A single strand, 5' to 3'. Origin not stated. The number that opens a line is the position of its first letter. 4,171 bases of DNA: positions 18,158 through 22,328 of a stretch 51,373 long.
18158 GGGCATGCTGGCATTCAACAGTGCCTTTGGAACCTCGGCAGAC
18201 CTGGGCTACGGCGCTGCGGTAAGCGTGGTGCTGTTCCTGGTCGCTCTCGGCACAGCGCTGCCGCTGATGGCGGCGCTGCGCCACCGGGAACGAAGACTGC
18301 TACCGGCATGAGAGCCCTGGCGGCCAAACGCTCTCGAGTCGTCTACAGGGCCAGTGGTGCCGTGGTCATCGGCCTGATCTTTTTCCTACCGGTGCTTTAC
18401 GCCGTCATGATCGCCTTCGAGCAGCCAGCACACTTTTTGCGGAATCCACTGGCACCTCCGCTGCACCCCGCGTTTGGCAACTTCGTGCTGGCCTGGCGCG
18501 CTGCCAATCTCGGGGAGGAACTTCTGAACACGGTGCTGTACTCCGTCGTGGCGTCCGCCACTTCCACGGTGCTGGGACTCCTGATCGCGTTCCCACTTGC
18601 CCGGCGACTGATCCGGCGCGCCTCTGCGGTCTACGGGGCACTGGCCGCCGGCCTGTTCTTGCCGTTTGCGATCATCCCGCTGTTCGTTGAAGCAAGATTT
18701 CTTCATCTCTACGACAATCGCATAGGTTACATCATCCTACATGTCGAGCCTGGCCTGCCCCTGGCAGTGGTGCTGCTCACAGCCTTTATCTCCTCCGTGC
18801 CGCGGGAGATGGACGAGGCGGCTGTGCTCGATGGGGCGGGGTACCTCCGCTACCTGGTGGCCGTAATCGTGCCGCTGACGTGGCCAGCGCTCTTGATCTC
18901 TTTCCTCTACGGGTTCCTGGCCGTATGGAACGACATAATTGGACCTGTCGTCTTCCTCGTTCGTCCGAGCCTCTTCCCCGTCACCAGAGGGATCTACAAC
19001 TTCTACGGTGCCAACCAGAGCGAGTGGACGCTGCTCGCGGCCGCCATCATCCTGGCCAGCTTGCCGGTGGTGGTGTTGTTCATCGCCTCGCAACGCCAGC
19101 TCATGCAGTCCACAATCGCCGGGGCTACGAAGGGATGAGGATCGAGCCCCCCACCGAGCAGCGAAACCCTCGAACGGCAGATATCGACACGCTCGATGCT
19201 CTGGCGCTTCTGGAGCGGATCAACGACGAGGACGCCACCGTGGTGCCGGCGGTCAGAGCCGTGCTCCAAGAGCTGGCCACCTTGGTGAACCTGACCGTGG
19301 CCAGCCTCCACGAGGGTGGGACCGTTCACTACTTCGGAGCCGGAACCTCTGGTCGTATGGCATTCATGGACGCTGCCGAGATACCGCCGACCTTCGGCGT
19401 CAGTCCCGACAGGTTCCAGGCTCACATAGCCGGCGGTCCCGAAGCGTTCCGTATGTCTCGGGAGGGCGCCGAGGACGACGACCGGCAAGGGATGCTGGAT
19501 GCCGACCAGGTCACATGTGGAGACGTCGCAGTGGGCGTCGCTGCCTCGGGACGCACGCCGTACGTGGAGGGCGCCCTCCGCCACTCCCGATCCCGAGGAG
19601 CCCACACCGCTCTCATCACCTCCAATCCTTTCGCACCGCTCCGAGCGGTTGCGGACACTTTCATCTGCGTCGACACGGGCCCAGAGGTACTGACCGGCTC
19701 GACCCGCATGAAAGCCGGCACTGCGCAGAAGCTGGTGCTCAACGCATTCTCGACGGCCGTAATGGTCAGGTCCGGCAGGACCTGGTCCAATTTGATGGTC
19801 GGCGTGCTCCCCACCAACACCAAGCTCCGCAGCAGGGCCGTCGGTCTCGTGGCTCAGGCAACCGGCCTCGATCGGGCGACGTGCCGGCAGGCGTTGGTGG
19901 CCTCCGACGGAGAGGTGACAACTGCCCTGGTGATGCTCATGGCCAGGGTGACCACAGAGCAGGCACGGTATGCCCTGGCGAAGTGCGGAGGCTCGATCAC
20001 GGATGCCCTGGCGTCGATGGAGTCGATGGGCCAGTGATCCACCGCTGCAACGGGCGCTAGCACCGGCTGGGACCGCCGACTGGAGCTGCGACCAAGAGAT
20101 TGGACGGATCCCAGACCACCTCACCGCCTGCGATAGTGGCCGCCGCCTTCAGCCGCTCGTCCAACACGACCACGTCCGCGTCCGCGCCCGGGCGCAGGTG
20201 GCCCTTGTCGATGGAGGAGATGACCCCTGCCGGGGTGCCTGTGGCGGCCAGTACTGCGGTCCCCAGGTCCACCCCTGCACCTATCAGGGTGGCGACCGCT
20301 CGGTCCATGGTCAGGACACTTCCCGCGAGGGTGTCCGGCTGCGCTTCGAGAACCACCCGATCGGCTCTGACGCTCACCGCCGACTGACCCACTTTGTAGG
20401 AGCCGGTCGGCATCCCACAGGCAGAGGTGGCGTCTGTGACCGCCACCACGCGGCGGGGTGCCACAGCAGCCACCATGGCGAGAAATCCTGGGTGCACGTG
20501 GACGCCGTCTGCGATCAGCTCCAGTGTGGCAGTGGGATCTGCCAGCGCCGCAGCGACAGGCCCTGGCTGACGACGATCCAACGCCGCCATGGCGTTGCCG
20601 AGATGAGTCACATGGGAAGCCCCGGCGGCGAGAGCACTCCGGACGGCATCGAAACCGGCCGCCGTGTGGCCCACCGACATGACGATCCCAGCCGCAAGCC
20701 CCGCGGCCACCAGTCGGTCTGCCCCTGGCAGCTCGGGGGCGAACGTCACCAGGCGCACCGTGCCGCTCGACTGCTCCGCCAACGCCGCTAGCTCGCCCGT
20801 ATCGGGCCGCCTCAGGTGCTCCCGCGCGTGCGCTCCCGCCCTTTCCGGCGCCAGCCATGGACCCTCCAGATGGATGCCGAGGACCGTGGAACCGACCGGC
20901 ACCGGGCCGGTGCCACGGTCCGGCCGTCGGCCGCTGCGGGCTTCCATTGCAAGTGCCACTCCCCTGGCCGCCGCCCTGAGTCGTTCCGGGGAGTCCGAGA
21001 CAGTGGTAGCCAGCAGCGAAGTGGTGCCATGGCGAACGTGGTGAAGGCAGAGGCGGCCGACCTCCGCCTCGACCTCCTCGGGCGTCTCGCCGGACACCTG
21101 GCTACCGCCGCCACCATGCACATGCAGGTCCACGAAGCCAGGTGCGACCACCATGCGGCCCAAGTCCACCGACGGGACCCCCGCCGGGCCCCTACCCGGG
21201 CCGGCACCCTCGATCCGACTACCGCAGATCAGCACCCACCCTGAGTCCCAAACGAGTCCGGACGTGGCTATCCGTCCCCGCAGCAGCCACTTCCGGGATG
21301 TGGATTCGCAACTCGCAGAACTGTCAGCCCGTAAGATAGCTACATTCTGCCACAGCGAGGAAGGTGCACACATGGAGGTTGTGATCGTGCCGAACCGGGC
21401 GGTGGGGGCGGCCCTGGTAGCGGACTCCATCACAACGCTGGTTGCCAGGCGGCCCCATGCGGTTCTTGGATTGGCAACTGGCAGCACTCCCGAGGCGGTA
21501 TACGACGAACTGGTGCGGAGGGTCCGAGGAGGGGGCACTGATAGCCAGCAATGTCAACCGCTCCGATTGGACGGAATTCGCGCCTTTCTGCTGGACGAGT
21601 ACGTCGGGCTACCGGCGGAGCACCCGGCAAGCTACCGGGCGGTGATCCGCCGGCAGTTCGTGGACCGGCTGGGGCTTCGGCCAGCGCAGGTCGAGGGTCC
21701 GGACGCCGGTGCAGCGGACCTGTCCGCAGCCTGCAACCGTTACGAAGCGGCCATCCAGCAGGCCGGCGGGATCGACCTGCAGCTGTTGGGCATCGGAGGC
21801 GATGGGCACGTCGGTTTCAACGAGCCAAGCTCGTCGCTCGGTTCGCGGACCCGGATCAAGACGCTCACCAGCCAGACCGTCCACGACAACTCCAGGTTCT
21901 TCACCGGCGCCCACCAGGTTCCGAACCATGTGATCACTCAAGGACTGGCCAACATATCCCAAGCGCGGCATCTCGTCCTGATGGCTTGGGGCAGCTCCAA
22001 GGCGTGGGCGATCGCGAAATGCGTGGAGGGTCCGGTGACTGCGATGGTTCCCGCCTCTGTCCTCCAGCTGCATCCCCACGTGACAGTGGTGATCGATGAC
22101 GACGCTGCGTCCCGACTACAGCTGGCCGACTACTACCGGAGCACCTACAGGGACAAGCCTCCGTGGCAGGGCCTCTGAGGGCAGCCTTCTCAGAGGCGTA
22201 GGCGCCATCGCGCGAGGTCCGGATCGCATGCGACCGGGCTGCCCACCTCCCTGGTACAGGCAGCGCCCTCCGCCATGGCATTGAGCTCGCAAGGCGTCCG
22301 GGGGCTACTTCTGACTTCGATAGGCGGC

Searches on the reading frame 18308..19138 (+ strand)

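Call 79: search_protein_families(library=pfam, max_evalue=0.0001, proteins=[window:18308-19138:+])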
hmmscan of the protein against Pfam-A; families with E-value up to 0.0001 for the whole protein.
window:18308-19138:+ (276 aa): 1 family
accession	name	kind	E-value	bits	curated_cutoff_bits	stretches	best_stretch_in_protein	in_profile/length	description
PF00528.27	BPD_transp_1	-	1.3e-08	35.2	26.4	1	87-264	2-177/184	Binding-protein-dependent transport system inner membrane component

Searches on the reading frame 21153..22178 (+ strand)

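Call 79: search_protein_families(library=pfam, max_evalue=0.0001, proteins=[window:21153-22178:+])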
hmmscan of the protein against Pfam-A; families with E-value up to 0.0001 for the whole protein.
window:21153-22178:+ (341 aa): 1 family
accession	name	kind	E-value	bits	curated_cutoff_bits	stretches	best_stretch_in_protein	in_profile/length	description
PF01182.26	Glucosamine_iso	-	1.8e-20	74.2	27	1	86-305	11-217/225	Glucosamine-6-phosphate isomerases/6-phosphogluconolactonase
